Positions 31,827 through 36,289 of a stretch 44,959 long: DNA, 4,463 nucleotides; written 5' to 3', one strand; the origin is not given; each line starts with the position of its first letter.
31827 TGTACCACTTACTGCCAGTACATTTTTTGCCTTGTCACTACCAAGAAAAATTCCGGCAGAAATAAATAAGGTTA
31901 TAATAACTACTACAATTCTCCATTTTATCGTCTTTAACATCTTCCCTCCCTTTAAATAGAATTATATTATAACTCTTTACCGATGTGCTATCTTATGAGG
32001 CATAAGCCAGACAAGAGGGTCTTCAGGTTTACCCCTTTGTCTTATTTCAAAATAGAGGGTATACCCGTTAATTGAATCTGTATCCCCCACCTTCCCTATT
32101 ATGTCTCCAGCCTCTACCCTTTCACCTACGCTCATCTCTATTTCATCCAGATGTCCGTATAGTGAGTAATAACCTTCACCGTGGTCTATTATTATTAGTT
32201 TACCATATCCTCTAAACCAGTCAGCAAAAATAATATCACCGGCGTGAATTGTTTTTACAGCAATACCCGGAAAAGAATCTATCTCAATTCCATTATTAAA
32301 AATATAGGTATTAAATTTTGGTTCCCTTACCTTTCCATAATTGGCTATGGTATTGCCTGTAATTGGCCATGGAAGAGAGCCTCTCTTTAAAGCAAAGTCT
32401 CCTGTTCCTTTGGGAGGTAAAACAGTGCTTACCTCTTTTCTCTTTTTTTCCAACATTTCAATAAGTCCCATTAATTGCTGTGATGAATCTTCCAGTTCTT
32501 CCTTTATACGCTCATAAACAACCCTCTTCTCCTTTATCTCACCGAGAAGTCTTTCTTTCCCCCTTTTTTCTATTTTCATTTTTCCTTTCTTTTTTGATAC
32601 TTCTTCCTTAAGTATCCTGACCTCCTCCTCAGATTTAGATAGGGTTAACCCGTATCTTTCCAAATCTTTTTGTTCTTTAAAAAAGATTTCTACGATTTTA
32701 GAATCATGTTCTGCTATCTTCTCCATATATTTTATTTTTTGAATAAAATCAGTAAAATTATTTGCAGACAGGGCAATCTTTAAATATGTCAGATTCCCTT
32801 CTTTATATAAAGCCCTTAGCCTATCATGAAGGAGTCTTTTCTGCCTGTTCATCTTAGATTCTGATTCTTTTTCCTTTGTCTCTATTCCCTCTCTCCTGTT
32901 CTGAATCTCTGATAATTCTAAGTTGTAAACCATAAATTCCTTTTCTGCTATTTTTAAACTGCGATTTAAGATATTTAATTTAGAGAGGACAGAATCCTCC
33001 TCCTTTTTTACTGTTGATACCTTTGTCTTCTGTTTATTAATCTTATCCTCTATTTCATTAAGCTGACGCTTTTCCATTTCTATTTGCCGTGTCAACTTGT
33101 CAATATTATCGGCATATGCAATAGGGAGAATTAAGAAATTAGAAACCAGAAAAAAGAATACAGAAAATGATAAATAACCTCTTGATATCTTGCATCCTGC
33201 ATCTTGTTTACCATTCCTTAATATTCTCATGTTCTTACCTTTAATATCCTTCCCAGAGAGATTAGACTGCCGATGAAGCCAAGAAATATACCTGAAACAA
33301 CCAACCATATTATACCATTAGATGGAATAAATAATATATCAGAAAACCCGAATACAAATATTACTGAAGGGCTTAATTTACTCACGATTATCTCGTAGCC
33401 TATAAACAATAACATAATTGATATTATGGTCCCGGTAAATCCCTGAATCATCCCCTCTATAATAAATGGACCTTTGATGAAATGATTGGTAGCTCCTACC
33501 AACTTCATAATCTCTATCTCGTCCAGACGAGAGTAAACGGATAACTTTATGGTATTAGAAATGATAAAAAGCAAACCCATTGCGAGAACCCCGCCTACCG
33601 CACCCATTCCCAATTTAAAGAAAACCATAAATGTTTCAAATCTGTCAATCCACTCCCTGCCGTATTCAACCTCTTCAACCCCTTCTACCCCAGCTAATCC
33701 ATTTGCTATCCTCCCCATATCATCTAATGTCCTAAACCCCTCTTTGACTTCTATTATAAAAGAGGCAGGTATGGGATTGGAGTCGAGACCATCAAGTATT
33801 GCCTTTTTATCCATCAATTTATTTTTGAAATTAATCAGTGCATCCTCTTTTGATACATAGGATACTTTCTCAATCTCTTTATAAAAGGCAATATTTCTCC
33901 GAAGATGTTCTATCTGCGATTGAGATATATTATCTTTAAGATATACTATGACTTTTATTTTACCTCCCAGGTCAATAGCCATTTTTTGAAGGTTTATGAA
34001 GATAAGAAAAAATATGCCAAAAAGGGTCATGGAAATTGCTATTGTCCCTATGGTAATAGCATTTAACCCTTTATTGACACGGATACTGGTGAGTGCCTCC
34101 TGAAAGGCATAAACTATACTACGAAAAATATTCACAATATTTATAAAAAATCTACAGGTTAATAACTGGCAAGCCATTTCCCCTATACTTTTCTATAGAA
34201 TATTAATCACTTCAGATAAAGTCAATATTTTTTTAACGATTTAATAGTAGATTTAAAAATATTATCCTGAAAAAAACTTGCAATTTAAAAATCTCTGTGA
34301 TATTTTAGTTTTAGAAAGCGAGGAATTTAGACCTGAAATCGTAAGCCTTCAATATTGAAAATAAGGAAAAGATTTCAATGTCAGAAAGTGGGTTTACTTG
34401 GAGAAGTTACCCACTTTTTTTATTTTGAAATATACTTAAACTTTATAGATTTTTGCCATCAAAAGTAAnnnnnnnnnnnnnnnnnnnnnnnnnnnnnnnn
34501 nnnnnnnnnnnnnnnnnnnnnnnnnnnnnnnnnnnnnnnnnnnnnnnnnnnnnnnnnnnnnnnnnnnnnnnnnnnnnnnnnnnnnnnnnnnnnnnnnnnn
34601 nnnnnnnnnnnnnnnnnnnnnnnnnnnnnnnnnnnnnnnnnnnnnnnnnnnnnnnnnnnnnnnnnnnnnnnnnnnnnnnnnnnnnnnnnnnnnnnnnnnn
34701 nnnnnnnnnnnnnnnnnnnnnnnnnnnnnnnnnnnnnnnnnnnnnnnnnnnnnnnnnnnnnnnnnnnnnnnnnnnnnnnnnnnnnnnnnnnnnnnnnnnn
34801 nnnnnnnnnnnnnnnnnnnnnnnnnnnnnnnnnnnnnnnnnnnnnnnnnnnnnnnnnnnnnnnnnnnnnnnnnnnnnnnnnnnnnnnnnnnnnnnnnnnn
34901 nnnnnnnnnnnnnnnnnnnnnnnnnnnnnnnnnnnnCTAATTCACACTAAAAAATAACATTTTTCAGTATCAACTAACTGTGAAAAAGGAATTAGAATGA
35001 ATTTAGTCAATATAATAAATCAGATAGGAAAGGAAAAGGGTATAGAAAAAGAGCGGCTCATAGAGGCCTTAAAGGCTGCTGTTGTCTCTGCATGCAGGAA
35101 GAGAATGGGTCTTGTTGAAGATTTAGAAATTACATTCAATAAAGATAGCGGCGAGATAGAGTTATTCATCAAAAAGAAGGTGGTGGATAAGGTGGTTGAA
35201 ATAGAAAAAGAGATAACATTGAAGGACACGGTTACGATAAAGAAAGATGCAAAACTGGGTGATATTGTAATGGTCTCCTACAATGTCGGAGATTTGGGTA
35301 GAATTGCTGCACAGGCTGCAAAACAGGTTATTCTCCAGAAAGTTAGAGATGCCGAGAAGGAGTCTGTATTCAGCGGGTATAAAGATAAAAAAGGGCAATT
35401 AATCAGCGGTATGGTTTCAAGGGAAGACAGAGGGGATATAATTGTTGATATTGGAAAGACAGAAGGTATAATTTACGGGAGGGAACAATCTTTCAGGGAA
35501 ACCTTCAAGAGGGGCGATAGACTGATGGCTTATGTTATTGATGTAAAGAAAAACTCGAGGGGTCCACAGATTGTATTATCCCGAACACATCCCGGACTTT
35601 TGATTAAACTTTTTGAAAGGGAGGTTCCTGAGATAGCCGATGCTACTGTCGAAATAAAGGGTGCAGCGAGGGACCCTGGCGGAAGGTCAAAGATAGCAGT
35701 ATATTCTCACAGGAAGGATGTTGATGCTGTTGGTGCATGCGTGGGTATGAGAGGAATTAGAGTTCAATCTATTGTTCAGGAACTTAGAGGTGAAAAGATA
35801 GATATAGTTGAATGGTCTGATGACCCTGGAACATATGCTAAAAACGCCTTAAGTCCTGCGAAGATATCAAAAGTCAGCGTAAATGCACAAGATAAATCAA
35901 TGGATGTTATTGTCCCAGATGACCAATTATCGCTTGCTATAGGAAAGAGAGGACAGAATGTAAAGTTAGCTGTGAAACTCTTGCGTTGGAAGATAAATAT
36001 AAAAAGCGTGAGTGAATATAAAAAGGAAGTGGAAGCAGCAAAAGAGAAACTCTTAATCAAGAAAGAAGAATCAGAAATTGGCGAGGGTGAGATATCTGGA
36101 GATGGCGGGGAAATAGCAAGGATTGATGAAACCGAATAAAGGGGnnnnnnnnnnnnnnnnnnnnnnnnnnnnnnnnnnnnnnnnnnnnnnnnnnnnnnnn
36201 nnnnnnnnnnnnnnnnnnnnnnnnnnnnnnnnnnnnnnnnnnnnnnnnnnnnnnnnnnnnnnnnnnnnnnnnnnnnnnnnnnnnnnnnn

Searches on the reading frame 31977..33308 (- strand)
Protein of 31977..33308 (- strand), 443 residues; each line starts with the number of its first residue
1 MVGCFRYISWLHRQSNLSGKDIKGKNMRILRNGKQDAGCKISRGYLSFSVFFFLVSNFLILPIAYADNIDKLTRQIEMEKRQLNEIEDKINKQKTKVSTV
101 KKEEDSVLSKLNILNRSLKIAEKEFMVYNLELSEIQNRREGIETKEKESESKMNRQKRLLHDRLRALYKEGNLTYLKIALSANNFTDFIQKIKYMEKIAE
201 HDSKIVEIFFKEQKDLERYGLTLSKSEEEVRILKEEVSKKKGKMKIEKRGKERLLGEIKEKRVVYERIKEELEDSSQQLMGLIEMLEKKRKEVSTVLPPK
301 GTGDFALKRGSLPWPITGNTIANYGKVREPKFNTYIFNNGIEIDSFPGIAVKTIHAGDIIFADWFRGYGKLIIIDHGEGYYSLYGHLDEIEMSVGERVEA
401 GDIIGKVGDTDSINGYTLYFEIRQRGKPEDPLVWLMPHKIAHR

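Call 62: search_protein_families(library=pfam, proteins=[window:31977-33308:-], max_evalue=0.001)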
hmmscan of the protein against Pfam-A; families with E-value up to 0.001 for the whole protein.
window:31977-33308:- (443 aa): 2 families
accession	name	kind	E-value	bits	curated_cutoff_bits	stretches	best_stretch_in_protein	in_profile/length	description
PF01551.29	Peptidase_M23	-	3.4e-26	91.7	28.7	1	337-431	2-96/96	Peptidase family M23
PF24568.1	CC_PcsB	-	5.5e-12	45.8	27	1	147-217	2-73/75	Peptidoglycan hydrolase PcsB, coiled-coil domain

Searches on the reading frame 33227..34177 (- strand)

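Call 45: search_protein_families(library=pfam, proteins=[window:33227-34177:-], max_evalue=0.0001)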
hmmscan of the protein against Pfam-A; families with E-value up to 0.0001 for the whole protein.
window:33227-34177:- (316 aa): 2 families
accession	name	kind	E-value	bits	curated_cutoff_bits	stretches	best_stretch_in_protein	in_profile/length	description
PF18075.7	FtsX_ECD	-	1.2e-19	71.1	23.5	1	75-170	2-96/96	FtsX extracellular domain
PF02687.27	FtsX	-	1e-10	42.2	25.5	1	194-313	3-117/120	FtsX-like permease C-terminal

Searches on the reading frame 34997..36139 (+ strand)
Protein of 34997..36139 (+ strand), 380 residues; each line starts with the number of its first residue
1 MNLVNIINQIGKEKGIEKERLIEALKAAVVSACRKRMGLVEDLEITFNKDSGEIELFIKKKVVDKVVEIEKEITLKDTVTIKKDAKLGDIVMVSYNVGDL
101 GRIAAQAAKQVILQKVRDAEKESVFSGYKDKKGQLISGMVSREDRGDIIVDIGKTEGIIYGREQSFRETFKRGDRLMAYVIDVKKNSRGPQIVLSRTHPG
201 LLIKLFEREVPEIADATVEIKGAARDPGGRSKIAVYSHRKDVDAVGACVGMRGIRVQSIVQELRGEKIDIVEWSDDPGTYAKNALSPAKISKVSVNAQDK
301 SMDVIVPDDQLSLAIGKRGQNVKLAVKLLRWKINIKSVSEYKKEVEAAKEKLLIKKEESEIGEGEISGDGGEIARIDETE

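Call 45: search_protein_families(library=pfam, proteins=[window:34997-36139:+], max_evalue=0.0001)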
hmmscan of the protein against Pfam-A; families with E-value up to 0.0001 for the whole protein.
window:34997-36139:+ (380 aa): 3 families
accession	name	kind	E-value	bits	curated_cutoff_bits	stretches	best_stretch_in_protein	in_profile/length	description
PF08529.16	NusA_N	-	8.3e-32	110.4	23.8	1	2-122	1-119/119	NusA N-terminal domain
PF13184.12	KH_5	-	4.7e-30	104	27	1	227-294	1-68/69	NusA-like KH domain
PF00575.29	S1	-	8.6e-06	26.5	22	1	129-191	1-70/74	S1 RNA binding domain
